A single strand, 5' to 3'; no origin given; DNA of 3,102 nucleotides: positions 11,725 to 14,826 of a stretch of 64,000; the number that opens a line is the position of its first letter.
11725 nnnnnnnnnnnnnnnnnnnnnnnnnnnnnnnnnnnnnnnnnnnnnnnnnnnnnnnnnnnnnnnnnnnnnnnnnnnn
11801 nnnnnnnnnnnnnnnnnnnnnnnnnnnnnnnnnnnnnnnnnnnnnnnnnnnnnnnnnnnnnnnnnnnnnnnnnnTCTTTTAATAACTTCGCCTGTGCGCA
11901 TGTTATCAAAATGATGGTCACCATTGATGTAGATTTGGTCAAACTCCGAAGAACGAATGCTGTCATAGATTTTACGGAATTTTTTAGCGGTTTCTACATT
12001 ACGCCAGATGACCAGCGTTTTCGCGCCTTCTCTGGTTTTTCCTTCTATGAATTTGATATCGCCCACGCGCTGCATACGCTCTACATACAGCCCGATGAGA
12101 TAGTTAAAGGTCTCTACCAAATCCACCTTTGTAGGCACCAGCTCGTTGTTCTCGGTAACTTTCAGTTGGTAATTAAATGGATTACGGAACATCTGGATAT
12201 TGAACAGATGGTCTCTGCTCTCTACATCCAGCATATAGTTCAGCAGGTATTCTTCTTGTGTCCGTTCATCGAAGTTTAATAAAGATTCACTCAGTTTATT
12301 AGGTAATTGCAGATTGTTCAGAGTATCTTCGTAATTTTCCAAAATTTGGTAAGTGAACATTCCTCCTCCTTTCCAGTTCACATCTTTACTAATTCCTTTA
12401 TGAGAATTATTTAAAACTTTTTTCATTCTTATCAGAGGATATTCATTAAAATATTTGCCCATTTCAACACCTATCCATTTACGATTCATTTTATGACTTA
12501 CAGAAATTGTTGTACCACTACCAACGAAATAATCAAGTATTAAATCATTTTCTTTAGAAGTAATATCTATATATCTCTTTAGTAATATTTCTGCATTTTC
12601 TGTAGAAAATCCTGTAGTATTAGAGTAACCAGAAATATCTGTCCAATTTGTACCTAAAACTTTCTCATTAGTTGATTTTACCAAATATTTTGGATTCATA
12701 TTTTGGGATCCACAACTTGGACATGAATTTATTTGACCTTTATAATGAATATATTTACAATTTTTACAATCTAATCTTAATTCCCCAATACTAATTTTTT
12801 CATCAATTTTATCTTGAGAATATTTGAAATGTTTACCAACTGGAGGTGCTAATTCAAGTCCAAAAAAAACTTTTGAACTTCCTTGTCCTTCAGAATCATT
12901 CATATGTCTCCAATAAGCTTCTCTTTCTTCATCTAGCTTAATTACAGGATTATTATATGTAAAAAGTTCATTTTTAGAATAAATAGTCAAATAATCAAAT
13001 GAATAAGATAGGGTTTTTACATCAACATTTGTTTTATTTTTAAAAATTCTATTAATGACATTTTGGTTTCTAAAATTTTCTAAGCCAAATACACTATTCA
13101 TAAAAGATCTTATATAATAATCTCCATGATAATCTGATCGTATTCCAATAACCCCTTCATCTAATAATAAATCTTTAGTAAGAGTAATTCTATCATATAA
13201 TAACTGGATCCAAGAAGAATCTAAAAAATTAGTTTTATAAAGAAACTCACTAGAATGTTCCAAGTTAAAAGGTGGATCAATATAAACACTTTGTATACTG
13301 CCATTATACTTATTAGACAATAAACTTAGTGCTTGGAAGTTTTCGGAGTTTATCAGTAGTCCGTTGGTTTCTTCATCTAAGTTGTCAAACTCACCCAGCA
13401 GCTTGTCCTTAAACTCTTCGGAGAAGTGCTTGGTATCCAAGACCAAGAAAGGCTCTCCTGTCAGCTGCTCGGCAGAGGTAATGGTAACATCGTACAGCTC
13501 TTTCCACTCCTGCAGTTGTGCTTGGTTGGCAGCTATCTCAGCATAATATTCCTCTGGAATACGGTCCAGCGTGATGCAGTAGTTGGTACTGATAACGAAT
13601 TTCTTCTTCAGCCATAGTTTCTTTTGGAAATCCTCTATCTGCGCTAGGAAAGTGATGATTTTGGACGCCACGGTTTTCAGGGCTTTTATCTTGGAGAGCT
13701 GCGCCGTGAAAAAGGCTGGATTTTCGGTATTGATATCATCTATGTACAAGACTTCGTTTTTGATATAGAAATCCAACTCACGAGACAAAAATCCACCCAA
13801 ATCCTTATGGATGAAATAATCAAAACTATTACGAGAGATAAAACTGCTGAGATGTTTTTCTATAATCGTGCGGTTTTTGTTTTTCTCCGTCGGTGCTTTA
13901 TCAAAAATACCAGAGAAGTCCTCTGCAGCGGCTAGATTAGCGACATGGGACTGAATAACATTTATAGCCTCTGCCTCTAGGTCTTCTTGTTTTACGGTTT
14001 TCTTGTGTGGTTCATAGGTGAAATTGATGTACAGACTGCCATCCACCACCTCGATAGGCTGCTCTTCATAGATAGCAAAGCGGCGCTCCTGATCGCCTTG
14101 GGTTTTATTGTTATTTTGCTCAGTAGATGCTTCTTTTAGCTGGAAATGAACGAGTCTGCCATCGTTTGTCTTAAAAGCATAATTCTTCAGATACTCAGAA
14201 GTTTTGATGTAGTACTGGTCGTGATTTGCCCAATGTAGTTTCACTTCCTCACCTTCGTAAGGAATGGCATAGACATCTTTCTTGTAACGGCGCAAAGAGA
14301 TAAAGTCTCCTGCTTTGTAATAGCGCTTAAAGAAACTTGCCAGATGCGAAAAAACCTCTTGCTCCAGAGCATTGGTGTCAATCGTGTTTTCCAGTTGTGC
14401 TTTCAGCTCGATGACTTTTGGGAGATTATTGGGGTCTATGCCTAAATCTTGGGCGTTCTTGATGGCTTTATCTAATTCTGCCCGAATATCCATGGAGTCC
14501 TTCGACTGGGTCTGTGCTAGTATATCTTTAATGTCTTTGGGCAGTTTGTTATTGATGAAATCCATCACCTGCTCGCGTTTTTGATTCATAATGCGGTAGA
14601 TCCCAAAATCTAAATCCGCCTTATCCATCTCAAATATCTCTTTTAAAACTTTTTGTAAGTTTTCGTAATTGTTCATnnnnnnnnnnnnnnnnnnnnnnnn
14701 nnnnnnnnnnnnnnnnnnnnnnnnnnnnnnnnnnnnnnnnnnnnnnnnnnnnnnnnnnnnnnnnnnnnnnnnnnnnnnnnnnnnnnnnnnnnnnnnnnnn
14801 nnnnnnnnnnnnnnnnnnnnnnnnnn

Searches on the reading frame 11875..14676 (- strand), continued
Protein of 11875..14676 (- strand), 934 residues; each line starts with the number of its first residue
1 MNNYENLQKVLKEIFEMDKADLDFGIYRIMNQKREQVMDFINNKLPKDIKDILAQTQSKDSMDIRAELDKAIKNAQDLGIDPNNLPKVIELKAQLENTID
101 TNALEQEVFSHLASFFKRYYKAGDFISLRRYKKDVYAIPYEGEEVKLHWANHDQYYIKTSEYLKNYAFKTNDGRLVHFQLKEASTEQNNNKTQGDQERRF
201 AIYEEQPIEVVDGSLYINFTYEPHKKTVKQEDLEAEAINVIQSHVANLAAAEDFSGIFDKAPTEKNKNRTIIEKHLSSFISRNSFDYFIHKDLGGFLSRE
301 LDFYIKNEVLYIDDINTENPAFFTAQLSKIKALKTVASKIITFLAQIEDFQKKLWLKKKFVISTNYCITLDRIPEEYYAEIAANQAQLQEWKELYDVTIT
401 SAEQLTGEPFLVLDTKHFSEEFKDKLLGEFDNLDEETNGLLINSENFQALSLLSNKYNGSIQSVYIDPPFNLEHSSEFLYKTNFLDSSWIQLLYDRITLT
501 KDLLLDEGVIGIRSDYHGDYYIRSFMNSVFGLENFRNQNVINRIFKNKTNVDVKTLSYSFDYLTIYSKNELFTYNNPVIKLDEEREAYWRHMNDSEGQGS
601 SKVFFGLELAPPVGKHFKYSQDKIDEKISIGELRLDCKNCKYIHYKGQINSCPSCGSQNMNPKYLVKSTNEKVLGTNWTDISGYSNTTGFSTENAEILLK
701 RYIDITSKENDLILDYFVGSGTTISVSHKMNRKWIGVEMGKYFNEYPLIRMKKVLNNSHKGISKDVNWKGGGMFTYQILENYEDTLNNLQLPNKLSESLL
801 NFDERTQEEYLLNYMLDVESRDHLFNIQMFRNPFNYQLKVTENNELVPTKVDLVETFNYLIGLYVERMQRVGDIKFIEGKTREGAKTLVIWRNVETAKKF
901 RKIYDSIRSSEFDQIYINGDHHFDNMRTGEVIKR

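Call 110: fold_search(model_id=the predicted structure, library=pdb)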
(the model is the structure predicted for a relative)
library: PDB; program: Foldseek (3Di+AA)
matches with E <= 10: 589; with E <= 0.001: 0
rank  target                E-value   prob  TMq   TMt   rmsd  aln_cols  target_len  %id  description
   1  6h61_A                2.3e-03  0.60  0.12  0.17  22.2       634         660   11  CryoEM structure of the MDA5-dsRNA filament with 89 degree twist and without nucleotide (released 2018-11-21)
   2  1z63_A                4.7e-03  0.84  0.14  0.27  20.7       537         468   11  Sulfolobus solfataricus SWI2/SNF2 ATPase core in complex with dsDNA (released 2005-05-17)
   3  9n6i_L                5.7e-03  0.51  0.12  0.15  22.5       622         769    9  2.61 A S.cerevisiae Chd1[L886G/L889G/L891G]-nucleosome 2:1 complex (released 2025-06-11)
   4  9gd1_W                1.2e-02  0.51  0.12  0.14  19.8       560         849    9  Structure of Chd1 bound to a hexasome-nucleosome complex with a dyad-to-dyad distance of 103 bp. (released 2024-09-18)
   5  5lba_B                1.3e-02  0.82  0.16  0.31  14.3       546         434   10  Crystal structure of human RECQL5 helicase in complex with DSPL fragment(1-cyclohexyl-3-(oxolan-2-ylmethyl)urea, SGC - (released 2016-07-06)
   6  9jnv_K                1.3e-02  0.41  0.13  0.20  21.0       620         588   11  Structure of isw1-nucleosome complex in ADP(S) state (released 2025-04-09)
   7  7zml_D                1.7e-02  0.72  0.13  0.26  17.4       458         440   10  Crystal structure of human RECQL5 helicase APO form in complex with engineered nanobody (Gluebody) G1-001 (released 2022-06-22)
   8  9n6k_L                1.7e-02  0.28  0.11  0.14  26.1       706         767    9  2.88 A S.cerevisiae Chd1[L886G/L889G/L891G]-nucleosome 2:1 complex with DNA-binding domain (released 2025-06-11)
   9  7zmm_A                1.8e-02  0.66  0.15  0.30  17.3       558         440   11  Crystal structure of human RECQL5 helicase APO form in complex with engineered nanobody (Gluebody) G2-001 (released 2022-06-22)
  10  7zml_A                1.9e-02  0.75  0.16  0.32  14.6       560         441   10  Crystal structure of human RECQL5 helicase APO form in complex with engineered nanobody (Gluebody) G1-001 (released 2022-06-22)
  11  6s8q_B                2.0e-02  0.57  0.15  0.10  16.5       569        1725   12  Human Brr2 Helicase Region in complex with C-tail deleted Jab1 (released 2020-01-22)
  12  9lj2_K                2.3e-02  0.33  0.13  0.20  20.4       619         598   11  Structure of isw1-nucleosome double-bound complex in ADP-ADP+ state (released 2025-04-09)
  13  9jnw_K                2.4e-02  0.28  0.12  0.19  20.6       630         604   11  Structure of isw1-nucleosome complex in ADP+ state (released 2025-04-09)
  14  9gd3_W                2.8e-02  0.33  0.12  0.14  29.9       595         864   10  Structure of a mononucleosome bound by one copy of Chd1 with the DBD on the exit-side DNA. (released 2024-09-18)
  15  7enn_K                2.9e-02  0.38  0.12  0.21  22.3       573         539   10  The structure of ALC1 bound to the nucleosome (released 2021-07-14)
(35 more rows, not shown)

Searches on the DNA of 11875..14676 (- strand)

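Call 85: search_dna_similar(query=L025:5751-15503:+, collection=ecoli_genomes, mode=near, max_rows=12)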
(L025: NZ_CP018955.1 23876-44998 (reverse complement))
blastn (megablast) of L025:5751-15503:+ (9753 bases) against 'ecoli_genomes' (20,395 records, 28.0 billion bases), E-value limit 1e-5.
Records with a match: 170; places in all: 185; records where one place covers at least 80% of the query: 2.
Genomes with a match: 157 of 5426; with a place that covers at least 80% of the query: 2. Places per genome that has any: lowest 1, median 1, highest 8. On chromosomes: 4 places; on plasmids: 181.
Best place of each record, by identity: >=99% 167; 95-99% 1; 80-90% 2.
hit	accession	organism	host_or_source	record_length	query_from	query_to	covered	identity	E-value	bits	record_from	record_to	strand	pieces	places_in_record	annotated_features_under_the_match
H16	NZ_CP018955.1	Escherichia coli strain Ecol_316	Homo sapiens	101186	1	9753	100%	100.0%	0e+0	18011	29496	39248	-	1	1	DEAD/DEAH box helicase family protein | site-specific DNA-methyltransferase | SNF2-related protein | helix-turn-helix domain-containing protein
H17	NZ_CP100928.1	Escherichia coli strain ET729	sediment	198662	1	9753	100%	100.0%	0e+0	18005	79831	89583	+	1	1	DEAD/DEAH box helicase family protein | site-specific DNA-methyltransferase | SNF2-related protein | helix-turn-helix transcriptional regulator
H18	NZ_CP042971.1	Escherichia coli strain CFSAN061769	missing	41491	8324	8621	3%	99.7%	1e-150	545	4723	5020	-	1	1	DUF1158 domain-containing protein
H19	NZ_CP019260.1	Escherichia coli strain 13C1065T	chicken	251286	8324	8621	3%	99.7%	1e-150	545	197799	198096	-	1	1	DUF1158 domain-containing protein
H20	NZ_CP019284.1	Escherichia coli strain 13P484A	pig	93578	8324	8621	3%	99.7%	1e-150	545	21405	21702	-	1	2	DUF1158 domain-containing protein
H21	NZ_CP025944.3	Escherichia coli strain SCEC020023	Homo sapiens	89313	8324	8621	3%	99.7%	1e-150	545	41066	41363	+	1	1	DUF1158 domain-containing protein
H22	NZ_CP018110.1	Escherichia coli strain MRSN346595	Homo sapiens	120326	8324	8621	3%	99.7%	1e-150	545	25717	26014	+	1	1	DUF1158 domain-containing protein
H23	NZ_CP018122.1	Escherichia coli strain MRSN346355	Homo sapiens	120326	8324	8621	3%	99.7%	1e-150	545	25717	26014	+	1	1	DUF1158 domain-containing protein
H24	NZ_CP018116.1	Escherichia coli strain MRSN346638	Homo sapiens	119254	8324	8621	3%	99.7%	1e-150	545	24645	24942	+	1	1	DUF1158 domain-containing protein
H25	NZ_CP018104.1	Escherichia coli strain MRSN352231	Homo sapiens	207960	8324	8621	3%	99.7%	1e-150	545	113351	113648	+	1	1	DUF1158 domain-containing protein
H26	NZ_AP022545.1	Escherichia coli strain THO-010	Homo sapiens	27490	8324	8621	3%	99.7%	1e-150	545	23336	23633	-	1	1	DUF1158 domain-containing protein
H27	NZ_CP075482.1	Escherichia coli strain NT1N31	pig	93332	8324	8621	3%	99.7%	1e-150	545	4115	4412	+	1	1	DUF1158 domain-containing protein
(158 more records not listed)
